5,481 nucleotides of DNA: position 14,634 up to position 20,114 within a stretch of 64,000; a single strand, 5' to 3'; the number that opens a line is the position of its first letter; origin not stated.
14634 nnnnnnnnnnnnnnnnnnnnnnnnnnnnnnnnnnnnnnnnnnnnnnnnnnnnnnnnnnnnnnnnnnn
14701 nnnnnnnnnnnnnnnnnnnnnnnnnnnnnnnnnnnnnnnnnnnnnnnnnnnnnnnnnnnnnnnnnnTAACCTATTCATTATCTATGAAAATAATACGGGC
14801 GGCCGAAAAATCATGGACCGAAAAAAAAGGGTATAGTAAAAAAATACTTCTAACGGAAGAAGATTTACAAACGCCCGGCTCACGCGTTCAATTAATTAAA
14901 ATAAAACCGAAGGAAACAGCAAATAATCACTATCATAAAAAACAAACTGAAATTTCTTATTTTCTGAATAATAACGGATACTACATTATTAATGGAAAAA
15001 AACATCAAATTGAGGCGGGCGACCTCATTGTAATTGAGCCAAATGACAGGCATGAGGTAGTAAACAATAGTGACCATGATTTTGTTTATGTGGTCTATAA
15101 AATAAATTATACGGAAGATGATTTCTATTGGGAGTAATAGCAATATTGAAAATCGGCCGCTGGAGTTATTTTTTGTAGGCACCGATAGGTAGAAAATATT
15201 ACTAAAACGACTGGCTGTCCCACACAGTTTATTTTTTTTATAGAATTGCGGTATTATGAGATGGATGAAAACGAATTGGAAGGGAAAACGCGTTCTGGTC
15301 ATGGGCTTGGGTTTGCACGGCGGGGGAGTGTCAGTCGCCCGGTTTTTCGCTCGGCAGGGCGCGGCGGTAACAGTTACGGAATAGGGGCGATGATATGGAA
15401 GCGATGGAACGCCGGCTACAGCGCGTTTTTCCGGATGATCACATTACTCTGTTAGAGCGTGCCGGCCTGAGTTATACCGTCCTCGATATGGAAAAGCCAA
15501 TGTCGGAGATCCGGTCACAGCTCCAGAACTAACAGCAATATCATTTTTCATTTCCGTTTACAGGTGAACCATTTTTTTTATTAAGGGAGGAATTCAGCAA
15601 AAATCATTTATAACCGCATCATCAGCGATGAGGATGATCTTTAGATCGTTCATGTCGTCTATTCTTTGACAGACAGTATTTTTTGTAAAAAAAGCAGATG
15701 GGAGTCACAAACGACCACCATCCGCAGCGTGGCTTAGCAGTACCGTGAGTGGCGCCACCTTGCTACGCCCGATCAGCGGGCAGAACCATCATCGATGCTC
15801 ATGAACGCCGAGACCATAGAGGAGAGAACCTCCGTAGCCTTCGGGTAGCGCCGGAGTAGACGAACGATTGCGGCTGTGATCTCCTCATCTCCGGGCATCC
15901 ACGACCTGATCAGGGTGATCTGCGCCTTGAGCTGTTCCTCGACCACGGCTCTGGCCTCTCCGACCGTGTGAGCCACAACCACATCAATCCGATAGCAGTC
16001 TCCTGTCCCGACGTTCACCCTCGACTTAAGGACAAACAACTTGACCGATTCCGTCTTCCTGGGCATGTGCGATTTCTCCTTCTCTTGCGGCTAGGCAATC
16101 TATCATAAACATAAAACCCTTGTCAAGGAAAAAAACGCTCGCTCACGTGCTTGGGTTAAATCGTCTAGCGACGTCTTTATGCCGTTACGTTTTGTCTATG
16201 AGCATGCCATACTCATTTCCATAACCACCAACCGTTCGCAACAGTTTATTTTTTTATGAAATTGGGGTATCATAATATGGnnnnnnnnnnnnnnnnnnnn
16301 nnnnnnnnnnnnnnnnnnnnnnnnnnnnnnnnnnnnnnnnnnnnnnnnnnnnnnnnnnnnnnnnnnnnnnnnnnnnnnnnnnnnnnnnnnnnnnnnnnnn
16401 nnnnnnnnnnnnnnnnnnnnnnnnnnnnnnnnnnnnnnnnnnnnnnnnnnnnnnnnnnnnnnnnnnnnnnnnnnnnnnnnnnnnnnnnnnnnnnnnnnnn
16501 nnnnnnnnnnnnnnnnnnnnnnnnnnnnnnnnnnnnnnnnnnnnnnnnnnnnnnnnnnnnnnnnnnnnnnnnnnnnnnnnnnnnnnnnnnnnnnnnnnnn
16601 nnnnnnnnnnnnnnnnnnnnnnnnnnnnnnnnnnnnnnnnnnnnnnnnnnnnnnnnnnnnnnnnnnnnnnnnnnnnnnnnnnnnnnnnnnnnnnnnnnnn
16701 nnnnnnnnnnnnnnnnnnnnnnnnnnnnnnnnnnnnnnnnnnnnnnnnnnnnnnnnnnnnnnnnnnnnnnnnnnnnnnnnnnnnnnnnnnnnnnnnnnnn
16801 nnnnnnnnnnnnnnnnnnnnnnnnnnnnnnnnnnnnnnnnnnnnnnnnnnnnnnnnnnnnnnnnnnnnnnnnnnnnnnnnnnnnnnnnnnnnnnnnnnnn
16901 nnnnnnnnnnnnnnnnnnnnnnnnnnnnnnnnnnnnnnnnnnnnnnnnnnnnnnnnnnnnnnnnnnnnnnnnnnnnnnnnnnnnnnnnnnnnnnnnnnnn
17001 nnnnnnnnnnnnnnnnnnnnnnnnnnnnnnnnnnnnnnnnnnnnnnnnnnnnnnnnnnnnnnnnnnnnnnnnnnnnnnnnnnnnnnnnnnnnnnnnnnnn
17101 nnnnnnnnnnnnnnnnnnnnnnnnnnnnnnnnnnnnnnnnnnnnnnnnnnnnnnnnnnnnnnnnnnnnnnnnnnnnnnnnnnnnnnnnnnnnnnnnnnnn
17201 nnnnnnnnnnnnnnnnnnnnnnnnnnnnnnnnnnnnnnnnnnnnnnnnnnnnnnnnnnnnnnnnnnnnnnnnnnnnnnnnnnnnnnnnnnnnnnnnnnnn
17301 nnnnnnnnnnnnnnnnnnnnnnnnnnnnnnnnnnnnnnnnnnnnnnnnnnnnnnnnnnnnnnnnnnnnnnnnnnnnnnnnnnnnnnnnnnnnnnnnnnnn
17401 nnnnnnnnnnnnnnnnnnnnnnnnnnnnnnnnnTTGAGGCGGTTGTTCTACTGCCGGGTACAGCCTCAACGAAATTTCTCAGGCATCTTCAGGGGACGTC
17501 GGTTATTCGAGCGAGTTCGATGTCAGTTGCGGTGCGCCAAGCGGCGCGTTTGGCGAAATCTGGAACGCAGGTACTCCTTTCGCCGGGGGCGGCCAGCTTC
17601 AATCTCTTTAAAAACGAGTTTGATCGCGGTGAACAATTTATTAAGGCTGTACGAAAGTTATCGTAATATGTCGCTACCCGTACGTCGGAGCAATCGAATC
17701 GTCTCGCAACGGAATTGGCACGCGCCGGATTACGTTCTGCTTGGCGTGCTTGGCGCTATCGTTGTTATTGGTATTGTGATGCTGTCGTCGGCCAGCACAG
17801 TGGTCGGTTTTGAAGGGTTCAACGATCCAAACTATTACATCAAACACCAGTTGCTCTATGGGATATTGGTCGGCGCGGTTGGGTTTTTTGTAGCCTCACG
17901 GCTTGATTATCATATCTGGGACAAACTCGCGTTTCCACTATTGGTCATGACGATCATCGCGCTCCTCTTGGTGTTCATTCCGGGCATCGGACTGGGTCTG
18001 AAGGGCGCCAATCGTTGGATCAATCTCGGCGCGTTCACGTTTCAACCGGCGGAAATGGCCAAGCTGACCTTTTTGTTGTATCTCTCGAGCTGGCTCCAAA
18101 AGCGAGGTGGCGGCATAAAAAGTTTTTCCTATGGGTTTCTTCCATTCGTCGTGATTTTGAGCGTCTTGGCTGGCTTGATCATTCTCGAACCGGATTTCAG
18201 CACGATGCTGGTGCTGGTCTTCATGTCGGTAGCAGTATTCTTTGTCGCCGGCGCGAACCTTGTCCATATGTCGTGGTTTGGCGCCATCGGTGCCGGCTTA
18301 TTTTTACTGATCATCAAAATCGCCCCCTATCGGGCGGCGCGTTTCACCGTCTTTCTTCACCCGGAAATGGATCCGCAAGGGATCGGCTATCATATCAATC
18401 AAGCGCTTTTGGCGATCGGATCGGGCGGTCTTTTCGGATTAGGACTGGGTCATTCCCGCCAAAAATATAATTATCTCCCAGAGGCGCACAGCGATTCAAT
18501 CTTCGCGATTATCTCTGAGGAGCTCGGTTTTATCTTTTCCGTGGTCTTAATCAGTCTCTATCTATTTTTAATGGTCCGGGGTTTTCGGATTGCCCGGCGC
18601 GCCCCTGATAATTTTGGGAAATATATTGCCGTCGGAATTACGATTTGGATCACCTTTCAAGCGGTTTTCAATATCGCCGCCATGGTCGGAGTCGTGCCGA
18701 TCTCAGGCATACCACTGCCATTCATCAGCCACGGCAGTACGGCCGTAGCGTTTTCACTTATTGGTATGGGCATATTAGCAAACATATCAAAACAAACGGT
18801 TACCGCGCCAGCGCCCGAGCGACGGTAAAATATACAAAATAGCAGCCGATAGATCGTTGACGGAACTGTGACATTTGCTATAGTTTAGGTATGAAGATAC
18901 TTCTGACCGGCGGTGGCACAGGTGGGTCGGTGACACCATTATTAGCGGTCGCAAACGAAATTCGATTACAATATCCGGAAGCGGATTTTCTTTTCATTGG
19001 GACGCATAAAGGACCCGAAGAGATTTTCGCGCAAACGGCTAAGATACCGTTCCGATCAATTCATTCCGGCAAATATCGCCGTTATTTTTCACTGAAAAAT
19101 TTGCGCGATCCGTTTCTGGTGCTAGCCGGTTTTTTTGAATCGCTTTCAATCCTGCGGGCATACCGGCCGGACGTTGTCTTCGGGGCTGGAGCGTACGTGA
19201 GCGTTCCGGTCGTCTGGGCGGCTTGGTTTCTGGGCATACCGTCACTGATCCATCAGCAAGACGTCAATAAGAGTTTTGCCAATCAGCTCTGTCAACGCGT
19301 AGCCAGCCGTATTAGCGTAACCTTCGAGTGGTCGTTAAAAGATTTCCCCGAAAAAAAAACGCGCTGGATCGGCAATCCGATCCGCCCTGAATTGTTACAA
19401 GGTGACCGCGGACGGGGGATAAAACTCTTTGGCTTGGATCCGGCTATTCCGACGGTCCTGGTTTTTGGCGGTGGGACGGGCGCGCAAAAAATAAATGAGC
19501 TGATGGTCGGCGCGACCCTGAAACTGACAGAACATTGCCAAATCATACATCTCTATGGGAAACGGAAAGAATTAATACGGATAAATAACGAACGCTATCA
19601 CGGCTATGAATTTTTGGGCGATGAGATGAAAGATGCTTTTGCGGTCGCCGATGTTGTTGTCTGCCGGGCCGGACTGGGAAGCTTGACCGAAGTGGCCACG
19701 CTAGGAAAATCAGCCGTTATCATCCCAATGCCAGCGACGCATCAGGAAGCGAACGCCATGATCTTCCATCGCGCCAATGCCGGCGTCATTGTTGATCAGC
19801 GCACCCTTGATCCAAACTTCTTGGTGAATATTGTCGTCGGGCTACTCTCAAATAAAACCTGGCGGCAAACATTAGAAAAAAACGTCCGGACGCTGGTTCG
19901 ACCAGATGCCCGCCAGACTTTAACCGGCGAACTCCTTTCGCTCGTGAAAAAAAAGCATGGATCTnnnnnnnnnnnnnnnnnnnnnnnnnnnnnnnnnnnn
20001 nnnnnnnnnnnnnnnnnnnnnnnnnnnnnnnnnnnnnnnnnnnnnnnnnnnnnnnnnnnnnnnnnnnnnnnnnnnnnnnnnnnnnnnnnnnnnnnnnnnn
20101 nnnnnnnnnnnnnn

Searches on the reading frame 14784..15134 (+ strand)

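Call 29: search_protein_families(library=pfam, proteins=[window:14784-15134:+], max_evalue=0.001)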
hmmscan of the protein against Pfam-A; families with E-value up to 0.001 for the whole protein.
window:14784-15134:+ (117 aa): 4 families
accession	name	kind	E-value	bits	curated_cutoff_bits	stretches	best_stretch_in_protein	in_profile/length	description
PF07883.17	Cupin_2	-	4.3e-13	49.2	27.2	1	37-103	2-67/70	Cupin domain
PF02311.25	AraC_binding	-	2.4e-07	31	21.1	1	47-116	17-85/135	AraC-like ligand binding domain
PF06339.18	Ectoine_synth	-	0.00011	22.9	27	1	4-101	9-104/127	Ectoine synthase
PF06249.18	EutQ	-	0.00019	21.7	21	1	49-110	90-151/152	Ethanolamine utilisation protein EutQ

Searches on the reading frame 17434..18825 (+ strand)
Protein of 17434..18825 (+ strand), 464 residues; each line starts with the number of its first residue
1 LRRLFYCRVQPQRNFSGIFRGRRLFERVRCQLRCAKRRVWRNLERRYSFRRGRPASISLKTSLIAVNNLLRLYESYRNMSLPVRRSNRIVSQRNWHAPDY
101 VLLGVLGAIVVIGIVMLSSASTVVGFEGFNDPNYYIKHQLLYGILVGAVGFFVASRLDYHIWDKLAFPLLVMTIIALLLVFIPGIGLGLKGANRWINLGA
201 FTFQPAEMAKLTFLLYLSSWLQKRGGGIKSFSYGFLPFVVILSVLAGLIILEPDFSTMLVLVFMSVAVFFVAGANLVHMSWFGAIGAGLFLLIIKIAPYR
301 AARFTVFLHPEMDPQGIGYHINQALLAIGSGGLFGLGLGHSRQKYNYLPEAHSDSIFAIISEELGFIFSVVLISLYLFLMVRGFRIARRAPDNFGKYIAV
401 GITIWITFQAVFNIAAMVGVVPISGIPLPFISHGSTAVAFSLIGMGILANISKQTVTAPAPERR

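Call 29: search_protein_families(library=pfam, proteins=[window:17434-18825:+], max_evalue=0.001)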
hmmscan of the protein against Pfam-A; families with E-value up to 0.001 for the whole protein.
window:17434-18825:+ (464 aa): 1 family
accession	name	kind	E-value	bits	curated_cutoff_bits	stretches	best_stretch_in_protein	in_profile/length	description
PF01098.24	FTSW_RODA_SPOVE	-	5e-98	328.8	26.4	1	103-455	5-354/356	Cell cycle protein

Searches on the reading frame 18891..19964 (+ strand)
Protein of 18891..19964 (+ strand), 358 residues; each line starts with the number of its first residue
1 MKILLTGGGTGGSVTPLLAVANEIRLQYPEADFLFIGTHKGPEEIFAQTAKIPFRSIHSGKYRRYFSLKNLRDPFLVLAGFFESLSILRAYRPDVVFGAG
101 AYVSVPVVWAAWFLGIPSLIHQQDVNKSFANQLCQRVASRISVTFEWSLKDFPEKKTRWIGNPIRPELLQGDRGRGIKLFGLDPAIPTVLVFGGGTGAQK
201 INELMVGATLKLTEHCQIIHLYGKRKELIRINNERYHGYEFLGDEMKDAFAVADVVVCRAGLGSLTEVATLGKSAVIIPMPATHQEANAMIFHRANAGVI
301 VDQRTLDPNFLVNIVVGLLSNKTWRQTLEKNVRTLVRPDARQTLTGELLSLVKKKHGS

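Call 29: search_protein_families(library=pfam, proteins=[window:18891-19964:+], max_evalue=0.001)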
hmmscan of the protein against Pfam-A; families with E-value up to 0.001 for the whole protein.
window:18891-19964:+ (358 aa): 2 families
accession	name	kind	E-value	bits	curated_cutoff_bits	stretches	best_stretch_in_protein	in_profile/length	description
PF03033.26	Glyco_transf_28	-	1.2e-30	106.8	26.2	1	3-141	1-137/139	Glycosyltransferase family 28 N-terminal domain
PF04101.22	Glyco_tran_28_C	-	5.6e-26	92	22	1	188-334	1-156/166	Glycosyltransferase family 28 C-terminal domain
